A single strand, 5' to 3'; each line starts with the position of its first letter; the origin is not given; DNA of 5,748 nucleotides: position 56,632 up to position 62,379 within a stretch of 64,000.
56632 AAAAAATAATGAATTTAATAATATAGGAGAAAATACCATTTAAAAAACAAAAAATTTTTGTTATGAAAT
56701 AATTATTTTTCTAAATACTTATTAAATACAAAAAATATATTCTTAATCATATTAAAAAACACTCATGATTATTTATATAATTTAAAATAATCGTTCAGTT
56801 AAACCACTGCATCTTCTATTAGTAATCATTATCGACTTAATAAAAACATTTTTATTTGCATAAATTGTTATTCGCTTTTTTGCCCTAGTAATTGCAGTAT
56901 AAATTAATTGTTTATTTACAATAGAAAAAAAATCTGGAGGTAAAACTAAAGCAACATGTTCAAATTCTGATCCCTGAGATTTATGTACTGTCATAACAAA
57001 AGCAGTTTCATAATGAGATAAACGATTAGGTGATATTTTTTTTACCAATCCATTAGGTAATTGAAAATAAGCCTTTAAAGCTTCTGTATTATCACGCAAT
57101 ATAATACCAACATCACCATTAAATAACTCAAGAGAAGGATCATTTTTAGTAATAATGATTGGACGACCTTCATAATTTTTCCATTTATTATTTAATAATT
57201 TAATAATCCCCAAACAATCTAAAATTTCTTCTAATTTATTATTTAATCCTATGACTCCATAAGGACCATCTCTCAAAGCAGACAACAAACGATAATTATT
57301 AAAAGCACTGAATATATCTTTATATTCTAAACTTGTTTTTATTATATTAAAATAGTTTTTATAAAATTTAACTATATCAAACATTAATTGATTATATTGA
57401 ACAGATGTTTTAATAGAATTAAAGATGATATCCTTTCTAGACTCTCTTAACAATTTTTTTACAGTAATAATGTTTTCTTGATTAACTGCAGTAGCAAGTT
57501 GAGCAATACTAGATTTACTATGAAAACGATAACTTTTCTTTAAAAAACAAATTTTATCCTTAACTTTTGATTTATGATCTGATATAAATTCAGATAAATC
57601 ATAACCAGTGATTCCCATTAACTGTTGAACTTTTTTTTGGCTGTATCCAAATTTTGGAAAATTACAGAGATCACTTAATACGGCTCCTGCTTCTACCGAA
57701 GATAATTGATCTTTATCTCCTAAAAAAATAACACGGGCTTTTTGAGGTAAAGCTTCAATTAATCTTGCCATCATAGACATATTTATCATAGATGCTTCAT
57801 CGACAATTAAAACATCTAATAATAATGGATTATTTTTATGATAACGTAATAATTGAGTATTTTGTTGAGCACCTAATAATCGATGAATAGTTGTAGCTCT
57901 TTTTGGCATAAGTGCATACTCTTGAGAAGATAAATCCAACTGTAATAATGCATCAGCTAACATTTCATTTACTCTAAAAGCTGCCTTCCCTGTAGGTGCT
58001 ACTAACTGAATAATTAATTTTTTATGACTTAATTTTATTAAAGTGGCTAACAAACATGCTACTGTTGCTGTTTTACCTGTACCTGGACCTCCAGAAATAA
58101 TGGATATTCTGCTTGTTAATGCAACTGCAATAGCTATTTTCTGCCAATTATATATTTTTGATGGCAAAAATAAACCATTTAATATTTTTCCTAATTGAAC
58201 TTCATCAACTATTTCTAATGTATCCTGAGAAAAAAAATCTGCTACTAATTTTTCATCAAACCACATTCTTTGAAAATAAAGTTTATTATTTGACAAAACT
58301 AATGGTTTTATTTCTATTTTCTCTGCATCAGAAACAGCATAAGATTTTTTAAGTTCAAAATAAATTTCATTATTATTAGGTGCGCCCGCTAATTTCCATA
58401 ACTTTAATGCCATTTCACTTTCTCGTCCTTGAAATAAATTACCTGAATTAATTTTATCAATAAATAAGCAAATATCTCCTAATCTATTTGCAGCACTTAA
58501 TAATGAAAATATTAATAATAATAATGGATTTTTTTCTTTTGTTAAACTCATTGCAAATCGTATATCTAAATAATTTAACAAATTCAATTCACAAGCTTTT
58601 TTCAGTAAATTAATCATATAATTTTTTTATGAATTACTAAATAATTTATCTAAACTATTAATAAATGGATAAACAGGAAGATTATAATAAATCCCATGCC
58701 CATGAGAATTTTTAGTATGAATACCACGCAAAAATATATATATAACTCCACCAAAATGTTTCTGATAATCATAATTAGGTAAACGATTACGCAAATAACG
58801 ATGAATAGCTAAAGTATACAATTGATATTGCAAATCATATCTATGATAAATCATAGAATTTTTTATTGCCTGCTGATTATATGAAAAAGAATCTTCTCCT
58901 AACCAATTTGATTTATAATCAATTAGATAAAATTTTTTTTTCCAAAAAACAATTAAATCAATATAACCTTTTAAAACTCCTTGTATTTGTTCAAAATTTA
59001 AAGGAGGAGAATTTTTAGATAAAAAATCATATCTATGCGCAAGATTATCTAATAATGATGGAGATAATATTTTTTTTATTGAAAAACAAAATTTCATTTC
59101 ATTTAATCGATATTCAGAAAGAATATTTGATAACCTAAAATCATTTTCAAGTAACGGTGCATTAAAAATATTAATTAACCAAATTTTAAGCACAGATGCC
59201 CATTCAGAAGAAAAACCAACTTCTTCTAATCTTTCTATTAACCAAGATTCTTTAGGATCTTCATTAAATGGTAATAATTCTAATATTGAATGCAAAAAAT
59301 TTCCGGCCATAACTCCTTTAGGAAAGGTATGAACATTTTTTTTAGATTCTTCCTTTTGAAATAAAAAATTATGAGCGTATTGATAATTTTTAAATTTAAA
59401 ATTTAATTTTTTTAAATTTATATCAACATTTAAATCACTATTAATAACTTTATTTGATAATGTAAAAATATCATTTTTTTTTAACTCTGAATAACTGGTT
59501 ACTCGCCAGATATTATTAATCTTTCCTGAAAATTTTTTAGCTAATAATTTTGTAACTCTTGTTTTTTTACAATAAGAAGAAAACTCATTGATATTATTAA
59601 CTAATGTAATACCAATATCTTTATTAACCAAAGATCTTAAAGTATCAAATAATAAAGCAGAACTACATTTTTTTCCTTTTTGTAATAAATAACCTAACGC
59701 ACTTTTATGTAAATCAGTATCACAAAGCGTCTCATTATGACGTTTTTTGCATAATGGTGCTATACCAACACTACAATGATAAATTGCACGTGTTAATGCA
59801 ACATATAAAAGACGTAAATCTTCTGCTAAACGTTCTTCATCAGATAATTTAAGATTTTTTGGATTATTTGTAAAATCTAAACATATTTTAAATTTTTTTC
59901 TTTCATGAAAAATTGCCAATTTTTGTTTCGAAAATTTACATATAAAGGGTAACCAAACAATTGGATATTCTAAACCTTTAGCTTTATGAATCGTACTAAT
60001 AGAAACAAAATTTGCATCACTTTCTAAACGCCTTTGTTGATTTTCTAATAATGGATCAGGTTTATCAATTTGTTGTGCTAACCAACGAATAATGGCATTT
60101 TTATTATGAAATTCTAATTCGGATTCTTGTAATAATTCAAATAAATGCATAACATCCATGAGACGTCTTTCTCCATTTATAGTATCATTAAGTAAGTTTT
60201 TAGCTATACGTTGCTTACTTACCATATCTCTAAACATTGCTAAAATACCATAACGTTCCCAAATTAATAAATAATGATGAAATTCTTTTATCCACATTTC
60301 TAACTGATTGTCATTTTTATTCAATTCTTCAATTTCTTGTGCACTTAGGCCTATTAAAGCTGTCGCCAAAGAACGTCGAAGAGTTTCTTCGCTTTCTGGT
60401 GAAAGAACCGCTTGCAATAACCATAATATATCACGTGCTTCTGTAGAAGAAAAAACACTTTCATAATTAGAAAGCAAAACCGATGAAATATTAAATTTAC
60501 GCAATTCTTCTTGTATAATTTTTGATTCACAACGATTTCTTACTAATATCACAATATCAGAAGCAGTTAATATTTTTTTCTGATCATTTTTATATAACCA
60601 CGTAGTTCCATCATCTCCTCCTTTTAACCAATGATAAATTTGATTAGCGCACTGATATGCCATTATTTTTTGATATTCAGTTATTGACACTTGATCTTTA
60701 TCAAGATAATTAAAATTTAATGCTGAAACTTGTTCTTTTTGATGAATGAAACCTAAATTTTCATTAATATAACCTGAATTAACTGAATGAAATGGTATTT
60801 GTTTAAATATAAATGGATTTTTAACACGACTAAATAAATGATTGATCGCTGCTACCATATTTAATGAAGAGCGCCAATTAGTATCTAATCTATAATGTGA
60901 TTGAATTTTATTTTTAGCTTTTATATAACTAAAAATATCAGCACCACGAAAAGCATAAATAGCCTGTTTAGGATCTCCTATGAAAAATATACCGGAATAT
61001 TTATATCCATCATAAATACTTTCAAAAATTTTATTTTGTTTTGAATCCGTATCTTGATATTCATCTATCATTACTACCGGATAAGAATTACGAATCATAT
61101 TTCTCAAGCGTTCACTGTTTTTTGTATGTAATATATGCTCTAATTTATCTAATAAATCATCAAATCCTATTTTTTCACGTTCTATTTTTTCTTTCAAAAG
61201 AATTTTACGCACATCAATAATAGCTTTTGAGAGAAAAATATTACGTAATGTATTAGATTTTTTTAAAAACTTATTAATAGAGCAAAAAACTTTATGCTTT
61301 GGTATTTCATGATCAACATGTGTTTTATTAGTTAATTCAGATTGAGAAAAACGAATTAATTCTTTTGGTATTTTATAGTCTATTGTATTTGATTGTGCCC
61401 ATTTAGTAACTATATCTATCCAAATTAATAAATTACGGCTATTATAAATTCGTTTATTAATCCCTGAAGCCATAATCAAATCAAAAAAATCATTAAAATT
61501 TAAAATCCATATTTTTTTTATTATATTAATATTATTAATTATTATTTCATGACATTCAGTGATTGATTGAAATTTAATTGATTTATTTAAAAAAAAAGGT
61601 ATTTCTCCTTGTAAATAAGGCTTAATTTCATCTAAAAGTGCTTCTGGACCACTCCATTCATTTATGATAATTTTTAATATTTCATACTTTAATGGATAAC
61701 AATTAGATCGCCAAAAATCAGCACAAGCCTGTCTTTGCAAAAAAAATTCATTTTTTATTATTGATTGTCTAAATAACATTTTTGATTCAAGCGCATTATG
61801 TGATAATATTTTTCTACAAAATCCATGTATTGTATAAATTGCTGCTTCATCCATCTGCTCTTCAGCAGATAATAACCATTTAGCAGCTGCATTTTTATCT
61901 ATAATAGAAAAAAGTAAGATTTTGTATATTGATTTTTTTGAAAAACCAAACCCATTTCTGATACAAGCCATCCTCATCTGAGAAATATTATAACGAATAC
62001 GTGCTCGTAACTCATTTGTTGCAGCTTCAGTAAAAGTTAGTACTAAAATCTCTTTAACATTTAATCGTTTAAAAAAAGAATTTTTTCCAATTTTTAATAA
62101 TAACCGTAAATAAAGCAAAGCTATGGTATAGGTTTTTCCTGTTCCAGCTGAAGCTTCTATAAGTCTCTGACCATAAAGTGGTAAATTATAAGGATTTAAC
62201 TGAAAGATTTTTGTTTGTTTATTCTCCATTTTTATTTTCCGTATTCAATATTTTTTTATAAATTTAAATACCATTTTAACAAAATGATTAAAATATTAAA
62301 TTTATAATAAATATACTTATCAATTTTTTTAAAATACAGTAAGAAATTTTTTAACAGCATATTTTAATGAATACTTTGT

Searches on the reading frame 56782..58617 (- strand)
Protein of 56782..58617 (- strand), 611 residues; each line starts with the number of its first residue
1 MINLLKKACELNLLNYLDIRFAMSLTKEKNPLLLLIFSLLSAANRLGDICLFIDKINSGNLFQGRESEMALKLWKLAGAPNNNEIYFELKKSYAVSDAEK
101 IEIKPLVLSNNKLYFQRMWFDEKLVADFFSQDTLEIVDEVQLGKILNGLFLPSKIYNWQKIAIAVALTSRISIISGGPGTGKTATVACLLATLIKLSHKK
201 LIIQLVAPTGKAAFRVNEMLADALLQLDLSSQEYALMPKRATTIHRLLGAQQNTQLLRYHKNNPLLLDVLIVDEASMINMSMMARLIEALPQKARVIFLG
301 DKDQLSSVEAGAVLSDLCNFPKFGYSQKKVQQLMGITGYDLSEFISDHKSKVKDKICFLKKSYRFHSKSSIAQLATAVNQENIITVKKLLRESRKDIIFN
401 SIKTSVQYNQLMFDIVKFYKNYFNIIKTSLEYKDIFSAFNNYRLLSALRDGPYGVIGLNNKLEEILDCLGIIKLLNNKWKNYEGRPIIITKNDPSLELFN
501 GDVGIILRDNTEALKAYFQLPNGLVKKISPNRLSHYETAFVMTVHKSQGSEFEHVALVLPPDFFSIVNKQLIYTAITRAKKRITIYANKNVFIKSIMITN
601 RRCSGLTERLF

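Call 42: search_protein_families(library=ncbifam, max_evalue=1e-10, proteins=[window:56782-58617:-])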
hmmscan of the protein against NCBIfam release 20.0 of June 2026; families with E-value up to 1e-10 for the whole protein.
window:56782-58617:- (611 aa): 5 families
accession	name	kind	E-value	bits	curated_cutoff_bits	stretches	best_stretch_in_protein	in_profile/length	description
NF008127.0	PRK10875.1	equivalog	6.1e-228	758.3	671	1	1-610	3-614/619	exodeoxyribonuclease V subunit alpha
TIGR01447.1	recD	equivalog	3.2e-165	551.1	310.15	1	5-610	1-597/597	exodeoxyribonuclease V subunit alpha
TIGR01448.2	helicase_RecD2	equivalog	5.9e-78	262.7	500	2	108-321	266-463/713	SF1B family DNA helicase RecD2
TIGR02768.1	TraA_Ti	equivalog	9.5e-22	77.1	590.45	0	481-593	615-721/751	Ti-type conjugative transfer relaxase TraA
NF010402.0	PRK13826.1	subfamily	4.1e-11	41.5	1317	0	269-319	471-522/1102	Dtr system oriT relaxase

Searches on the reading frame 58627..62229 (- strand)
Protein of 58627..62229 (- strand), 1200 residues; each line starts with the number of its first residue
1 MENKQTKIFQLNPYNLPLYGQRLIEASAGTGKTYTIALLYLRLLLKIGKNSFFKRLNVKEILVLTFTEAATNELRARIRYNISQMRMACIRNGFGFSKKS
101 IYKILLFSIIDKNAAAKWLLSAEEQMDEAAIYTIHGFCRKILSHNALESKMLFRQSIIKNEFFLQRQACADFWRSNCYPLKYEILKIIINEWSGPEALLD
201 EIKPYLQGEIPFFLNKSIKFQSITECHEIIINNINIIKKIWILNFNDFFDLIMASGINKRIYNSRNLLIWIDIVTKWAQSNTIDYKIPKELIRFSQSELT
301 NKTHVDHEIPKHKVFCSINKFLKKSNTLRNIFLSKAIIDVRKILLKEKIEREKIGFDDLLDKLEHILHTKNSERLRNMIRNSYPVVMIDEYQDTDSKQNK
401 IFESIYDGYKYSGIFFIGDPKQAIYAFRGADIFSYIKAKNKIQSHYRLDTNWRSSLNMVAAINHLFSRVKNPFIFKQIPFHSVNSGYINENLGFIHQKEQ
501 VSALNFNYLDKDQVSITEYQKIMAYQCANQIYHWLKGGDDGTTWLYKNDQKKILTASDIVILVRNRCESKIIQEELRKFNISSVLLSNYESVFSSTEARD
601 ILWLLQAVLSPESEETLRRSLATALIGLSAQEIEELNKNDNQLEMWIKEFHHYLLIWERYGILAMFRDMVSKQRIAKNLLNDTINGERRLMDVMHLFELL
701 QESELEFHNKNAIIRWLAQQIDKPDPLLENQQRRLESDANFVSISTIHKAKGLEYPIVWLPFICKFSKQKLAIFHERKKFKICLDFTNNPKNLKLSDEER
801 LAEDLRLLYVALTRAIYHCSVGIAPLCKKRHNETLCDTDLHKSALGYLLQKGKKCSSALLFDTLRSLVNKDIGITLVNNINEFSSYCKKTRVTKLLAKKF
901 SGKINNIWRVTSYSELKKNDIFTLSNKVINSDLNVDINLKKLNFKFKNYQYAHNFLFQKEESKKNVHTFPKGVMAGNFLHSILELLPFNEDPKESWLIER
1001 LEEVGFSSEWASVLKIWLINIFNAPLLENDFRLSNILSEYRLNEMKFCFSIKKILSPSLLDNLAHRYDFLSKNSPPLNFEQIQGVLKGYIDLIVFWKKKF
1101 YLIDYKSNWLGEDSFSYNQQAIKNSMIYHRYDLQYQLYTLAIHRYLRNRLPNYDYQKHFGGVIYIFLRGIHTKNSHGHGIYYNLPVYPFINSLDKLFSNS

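Call 42: search_protein_families(library=ncbifam, max_evalue=1e-10, proteins=[window:58627-62229:-])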
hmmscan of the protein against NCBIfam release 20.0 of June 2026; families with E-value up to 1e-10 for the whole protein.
window:58627-62229:- (1200 aa): 10 families
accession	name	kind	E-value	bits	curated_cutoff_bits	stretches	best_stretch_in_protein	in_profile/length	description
NF008128.0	PRK10876.1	equivalog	0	1506.1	1697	1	6-1199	4-1174/1181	exodeoxyribonuclease V subunit beta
TIGR00609.1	recB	equivalog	0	1129.7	696.05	1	11-1197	1-1175/1175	exodeoxyribonuclease V subunit beta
TIGR02785.1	addA_Gpos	equivalog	8.9e-45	153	707.65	1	333-815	337-870/1234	helicase-exonuclease AddAB subunit AddA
TIGR02784.1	addA_alphas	equivalog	1.3e-33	116.5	860.75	1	332-822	335-868/1138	double-strand break repair helicase AddA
NF010485.0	PRK13909.1-2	equivalog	1.9e-28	99.2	650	1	315-489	259-446/909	RecB-like helicase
TIGR01073.1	pcrA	equivalog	1.2e-26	93.3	911.2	1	333-469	162-296/725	DNA helicase PcrA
TIGR01075.1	uvrD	equivalog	6.6e-22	77.6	1144.45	1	355-467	183-293/715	DNA helicase II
NF008743.0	PRK11773.1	equivalog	9.2e-19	67.3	965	0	356-468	189-299/720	DNA helicase II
NF010487.0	PRK13909.1-4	equivalog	5.5e-15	54.7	759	0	320-477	264-431/924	RecB-like helicase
NF008276.0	PRK11054.1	equivalog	3.2e-12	45.8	543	0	352-466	407-515/684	DNA helicase IV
